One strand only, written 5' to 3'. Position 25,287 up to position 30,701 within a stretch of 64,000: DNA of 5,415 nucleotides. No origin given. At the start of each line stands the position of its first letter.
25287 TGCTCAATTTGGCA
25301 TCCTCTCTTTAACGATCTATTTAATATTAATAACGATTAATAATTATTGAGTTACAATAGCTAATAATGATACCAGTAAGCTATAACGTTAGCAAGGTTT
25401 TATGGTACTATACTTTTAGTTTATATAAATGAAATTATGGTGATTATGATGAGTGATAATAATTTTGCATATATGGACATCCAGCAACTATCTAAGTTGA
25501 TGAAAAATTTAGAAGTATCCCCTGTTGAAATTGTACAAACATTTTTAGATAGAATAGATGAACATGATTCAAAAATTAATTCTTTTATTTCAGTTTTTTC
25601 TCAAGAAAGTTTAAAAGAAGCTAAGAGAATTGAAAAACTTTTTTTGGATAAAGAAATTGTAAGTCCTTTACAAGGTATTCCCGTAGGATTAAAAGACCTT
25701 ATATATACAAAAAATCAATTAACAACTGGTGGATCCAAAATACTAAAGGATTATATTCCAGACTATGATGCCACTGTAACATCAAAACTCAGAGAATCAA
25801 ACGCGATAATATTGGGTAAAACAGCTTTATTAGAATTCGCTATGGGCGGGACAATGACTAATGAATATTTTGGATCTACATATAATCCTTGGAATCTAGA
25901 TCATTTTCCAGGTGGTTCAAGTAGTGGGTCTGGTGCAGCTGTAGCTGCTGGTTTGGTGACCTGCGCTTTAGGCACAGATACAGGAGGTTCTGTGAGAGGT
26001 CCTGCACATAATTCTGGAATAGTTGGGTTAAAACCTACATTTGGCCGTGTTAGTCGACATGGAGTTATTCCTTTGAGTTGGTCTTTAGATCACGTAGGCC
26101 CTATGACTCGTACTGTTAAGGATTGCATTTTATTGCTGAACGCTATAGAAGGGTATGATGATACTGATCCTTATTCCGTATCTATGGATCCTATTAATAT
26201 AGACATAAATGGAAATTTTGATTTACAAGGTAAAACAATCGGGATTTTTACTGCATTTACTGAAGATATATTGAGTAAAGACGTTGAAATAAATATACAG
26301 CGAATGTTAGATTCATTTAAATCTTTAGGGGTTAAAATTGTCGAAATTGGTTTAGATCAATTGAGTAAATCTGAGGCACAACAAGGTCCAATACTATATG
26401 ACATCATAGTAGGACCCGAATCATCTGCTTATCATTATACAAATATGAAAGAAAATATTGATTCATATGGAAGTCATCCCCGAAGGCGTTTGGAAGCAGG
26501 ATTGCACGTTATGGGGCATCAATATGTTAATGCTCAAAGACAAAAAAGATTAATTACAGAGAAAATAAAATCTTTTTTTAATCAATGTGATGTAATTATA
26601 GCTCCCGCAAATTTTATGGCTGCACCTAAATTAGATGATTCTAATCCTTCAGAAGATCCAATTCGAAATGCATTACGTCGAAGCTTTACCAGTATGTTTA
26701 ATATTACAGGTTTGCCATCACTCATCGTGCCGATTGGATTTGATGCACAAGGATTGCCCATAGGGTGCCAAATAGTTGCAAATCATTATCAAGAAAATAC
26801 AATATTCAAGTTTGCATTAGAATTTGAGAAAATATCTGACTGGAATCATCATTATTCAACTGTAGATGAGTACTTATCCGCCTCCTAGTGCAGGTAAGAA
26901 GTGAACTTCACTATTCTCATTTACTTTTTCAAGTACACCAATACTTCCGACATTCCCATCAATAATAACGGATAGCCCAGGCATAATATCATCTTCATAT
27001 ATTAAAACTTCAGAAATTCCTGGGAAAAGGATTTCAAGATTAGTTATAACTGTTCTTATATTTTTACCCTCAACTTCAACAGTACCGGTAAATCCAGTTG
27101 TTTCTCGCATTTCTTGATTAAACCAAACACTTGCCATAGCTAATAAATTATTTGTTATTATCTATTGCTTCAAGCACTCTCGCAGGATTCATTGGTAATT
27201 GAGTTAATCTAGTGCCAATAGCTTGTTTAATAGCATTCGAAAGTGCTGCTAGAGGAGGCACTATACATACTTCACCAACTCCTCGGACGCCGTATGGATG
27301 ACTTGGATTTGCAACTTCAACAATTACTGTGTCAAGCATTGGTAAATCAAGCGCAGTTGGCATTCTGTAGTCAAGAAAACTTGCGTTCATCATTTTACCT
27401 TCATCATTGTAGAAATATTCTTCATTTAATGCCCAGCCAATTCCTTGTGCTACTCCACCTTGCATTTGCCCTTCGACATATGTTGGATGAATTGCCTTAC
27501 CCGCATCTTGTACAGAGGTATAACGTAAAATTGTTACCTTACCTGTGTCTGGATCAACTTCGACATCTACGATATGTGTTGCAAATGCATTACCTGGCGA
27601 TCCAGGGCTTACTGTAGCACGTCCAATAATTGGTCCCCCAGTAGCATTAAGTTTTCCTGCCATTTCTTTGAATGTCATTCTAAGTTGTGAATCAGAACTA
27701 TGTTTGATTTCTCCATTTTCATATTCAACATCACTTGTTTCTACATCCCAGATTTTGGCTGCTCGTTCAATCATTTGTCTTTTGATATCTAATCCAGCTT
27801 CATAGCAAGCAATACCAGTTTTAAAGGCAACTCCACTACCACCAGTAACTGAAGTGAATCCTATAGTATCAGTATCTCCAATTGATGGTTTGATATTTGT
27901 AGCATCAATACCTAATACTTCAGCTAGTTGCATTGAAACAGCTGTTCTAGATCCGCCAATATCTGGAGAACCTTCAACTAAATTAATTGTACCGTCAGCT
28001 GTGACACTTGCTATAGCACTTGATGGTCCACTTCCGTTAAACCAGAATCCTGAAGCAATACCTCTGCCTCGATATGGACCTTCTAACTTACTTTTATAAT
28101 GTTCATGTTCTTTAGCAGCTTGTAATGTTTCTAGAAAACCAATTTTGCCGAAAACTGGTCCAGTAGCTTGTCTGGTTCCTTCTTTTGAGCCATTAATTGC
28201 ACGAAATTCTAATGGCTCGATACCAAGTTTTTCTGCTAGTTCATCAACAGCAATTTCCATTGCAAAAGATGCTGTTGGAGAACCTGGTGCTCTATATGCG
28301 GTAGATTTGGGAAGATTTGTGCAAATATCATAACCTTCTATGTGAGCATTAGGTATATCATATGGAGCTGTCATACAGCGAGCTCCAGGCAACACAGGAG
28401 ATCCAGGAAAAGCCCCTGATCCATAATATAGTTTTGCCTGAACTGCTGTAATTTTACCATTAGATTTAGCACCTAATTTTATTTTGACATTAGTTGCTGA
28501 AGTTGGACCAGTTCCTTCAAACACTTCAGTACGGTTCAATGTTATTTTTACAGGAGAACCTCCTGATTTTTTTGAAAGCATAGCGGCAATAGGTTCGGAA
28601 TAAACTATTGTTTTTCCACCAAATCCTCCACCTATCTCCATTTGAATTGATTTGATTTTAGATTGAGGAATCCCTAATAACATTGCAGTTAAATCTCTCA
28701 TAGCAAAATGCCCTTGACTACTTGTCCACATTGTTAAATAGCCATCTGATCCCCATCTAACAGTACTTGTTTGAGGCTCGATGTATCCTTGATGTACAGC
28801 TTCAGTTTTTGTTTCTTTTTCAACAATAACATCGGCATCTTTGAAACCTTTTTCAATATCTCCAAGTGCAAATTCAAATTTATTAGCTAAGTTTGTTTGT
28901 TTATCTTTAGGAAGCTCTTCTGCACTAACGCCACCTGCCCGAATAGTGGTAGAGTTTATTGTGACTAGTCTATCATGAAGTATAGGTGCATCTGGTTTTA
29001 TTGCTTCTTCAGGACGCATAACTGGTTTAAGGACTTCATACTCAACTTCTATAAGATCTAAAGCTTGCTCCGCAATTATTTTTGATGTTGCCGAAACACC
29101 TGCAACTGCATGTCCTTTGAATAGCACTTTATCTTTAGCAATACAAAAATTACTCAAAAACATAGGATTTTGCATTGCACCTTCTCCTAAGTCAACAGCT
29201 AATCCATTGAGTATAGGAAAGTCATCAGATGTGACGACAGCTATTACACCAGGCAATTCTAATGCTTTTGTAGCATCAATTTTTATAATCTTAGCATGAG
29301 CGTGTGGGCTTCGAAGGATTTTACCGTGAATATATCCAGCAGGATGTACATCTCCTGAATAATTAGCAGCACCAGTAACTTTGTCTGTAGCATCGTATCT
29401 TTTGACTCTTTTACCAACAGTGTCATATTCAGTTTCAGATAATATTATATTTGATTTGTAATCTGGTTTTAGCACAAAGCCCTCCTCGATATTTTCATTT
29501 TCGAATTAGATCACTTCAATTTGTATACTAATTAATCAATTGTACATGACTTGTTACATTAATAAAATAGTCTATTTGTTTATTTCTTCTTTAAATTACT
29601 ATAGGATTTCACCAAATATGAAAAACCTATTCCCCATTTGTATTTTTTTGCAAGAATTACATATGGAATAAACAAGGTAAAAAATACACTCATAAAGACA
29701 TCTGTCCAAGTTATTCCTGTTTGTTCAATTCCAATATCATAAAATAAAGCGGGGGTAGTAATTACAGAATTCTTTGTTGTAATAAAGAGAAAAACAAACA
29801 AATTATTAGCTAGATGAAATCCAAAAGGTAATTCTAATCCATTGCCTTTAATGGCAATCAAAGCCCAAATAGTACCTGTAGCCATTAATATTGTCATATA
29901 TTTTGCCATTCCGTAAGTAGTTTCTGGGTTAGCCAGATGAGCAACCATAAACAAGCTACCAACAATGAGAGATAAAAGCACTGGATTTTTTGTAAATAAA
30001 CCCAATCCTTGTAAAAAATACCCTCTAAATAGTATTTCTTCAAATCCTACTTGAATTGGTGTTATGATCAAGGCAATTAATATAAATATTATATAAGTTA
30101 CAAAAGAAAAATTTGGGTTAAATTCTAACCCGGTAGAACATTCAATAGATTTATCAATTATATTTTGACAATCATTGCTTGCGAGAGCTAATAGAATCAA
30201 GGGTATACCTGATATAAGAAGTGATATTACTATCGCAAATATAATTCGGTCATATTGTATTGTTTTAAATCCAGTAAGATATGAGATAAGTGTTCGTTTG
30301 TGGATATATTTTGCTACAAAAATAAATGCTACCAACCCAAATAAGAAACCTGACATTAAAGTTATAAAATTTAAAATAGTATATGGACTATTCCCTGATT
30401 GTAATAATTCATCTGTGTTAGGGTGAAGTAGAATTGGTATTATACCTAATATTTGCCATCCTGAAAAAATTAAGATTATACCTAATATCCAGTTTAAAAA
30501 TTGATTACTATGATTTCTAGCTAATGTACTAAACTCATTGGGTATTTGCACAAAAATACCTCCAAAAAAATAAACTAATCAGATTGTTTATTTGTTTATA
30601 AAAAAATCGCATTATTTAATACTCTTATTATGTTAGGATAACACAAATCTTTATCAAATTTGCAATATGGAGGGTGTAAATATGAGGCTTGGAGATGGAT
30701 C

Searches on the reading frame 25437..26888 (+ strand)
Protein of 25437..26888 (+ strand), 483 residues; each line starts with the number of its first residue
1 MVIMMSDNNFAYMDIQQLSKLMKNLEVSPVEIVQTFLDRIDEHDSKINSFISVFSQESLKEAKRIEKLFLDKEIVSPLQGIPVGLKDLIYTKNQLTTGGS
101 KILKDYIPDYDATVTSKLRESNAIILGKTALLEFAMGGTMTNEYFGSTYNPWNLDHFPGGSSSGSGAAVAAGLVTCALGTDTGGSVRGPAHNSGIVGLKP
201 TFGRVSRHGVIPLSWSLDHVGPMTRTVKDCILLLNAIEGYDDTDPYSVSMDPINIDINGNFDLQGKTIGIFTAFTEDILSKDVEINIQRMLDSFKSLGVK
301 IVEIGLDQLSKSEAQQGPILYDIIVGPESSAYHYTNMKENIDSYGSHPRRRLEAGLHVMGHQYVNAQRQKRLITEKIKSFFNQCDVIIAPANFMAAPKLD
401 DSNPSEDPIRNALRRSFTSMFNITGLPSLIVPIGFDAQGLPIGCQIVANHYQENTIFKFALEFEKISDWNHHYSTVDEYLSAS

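Call 18: search_protein_families(library=ncbifam, proteins=[window:25437-26888:+], max_evalue=0.00001)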
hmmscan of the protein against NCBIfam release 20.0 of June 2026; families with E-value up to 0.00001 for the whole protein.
window:25437-26888:+ (483 aa): 26 families (the best 25 are shown)
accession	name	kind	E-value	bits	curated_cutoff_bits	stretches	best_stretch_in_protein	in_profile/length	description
TIGR00132.1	gatA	equivalog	5.6e-111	371.6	481.1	1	20-466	3-463/466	Asp-tRNA(Asn)/Glu-tRNA(Gln) amidotransferase subunit GatA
NF006631.0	PRK09201.1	equivalog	5.3e-90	302.4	461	1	9-465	3-453/466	AtzE family amidohydrolase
NF004815.0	PRK06169.1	equivalog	1.8e-88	297.1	506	1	8-473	5-465/471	amidase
TIGR02715.1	amido_AtzE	subfamily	3.7e-82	276.7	425.75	1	17-465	4-446/452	AtzE family amidohydrolase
NF005688.0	PRK07488.1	equivalog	3e-77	260.5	532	1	7-466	5-465/474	indoleacetamide hydrolase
NF005450.0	PRK07042.1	equivalog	2.6e-76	257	458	1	14-473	8-458/464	amidase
NF005686.0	PRK07486.1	subfamily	2.3e-73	247.5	465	1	7-472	8-478/486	amidase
NF005565.0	PRK07235.1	subfamily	1.8e-72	244.6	545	2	72-308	82-320/506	amidase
NF006006.0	PRK08137.1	equivalog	6.8e-72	242.9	534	1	13-320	34-350/529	amidase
NF005460.0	PRK07056.1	subfamily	2.1e-71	241.2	447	1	13-466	8-452/457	amidase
NF005687.0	PRK07487.1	subfamily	1.2e-70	238.6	428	1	16-465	11-454/468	amidase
NF004766.0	PRK06102.1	equivalog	1.9e-67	228.4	559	1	10-466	5-450/455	amidase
NF004816.0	PRK06170.1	equivalog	1.5e-64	218.4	503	1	5-465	4-480/493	amidase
NF006043.0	PRK08186.1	subfamily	2.1e-64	218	487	1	12-470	6-451/600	allophanate hydrolase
NF004717.0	PRK06061.1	equivalog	8.7e-64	216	498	1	13-475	17-475/483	amidase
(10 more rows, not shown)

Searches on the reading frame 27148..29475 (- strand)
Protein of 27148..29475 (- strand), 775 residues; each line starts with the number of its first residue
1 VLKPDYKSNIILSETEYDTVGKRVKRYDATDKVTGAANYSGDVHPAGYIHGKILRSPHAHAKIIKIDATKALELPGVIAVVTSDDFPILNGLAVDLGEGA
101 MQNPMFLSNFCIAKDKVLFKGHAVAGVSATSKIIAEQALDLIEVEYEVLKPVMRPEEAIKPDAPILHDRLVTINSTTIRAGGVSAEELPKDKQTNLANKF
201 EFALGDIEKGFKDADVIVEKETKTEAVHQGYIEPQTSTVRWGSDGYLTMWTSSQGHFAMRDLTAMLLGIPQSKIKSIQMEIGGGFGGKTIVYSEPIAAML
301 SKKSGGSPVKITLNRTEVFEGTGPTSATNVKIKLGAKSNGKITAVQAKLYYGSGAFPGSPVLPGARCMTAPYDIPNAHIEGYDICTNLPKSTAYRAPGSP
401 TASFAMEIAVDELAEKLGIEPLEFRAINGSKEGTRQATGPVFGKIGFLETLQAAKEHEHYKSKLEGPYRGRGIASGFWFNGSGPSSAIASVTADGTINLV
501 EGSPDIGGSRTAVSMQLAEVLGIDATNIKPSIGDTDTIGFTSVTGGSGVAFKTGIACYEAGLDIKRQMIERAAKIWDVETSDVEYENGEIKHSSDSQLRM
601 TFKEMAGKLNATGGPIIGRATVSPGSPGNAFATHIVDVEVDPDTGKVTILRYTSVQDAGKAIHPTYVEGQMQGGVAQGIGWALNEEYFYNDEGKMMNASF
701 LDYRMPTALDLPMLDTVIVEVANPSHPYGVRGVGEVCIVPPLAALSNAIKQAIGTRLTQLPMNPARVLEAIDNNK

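Call 43: search_protein_families(library=ncbifam, proteins=[window:27148-29475:-], max_evalue=0.001)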
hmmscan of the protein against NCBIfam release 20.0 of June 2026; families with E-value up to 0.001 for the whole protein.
window:27148-29475:- (775 aa): 13 families
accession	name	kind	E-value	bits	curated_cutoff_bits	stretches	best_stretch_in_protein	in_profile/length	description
NF043082.1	XdhA_XDHase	equivalog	6e-138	461.1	780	2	185-773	144-754/758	xanthine dehydrogenase subunit XdhA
TIGR03194.1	4hydrxCoA_A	equivalog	1.1e-135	453.9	994.55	1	26-770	3-745/746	4-hydroxybenzoyl-CoA reductase subunit alpha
NF007426.0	PRK09970.1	equivalog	4.4e-135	451.6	916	2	192-772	154-756/761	xanthine dehydrogenase molybdenum-binding subunit XdhA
NF041018.1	glyceraldDH_alpha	equivalog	1.3e-115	387.5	790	1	19-767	2-740/741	glyceraldehyde dehydrogenase subunit alpha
TIGR03196.1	pucD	equivalog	1.1e-102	344.8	783.65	3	192-441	141-389/763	xanthine dehydrogenase subunit D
NF040766.1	CODH_aero_grp5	exception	5e-98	329.2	950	2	19-606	4-591/785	aerobic carbon-monoxide dehydrogenase large subunit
NF041671.1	peri_hyde_PaoC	equivalog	2.8e-92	310.3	1180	2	190-772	152-732/735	aldehyde oxidoreductase molybdenum-binding subunit PaoC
TIGR02416.1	CO_dehy_Mo_lg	equivalog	3.4e-88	296.7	991.15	2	33-428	6-393/770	aerobic carbon-monoxide dehydrogenase large subunit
TIGR03311.1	Se_dep_XDH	equivalog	3.2e-87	293.5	830.45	1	10-763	151-842/848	selenium-dependent xanthine dehydrogenase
NF045668.1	pterin_aldehy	equivalog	1.9e-86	291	1100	1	17-771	172-904/905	molybdopterin-dependent aldehyde oxidoreductase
TIGR03313.1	Se_sel_red_Mo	hypoth_equivalog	1.6e-80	271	1101.9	2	15-435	163-593/951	molybdopterin-dependent oxidoreductase Mo/Fe-S-binding subunit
TIGR02965.1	xanthine_xdhB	equivalog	2.8e-71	240.8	849.5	3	486-755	449-731/758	xanthine dehydrogenase molybdopterin binding subunit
TIGR02969.1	mam_aldehyde_ox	subfamily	1.1e-43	149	1912.3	2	198-739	711-1266/1330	aldehyde oxidase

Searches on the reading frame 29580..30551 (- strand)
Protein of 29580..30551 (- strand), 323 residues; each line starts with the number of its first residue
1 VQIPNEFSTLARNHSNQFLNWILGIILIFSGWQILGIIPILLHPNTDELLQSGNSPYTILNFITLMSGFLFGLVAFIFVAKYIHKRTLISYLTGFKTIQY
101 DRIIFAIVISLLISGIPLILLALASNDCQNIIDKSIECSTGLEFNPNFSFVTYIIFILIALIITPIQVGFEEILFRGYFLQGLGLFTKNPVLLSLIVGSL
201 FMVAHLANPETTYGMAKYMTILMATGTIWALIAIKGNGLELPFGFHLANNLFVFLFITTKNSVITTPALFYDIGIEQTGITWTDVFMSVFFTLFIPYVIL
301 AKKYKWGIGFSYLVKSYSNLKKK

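Call 43: search_protein_families(library=ncbifam, proteins=[window:29580-30551:-], max_evalue=0.001)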
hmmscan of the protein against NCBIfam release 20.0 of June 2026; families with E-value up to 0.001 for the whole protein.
window:29580-30551:- (323 aa): 1 family
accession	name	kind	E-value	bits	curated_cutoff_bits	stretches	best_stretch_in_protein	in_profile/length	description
NF041647.1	ABC_perm_CPBP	equivalog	0.00029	19.7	435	1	63-257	455-634/636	ABC transporter permease subunit/CPBP intramembrane protease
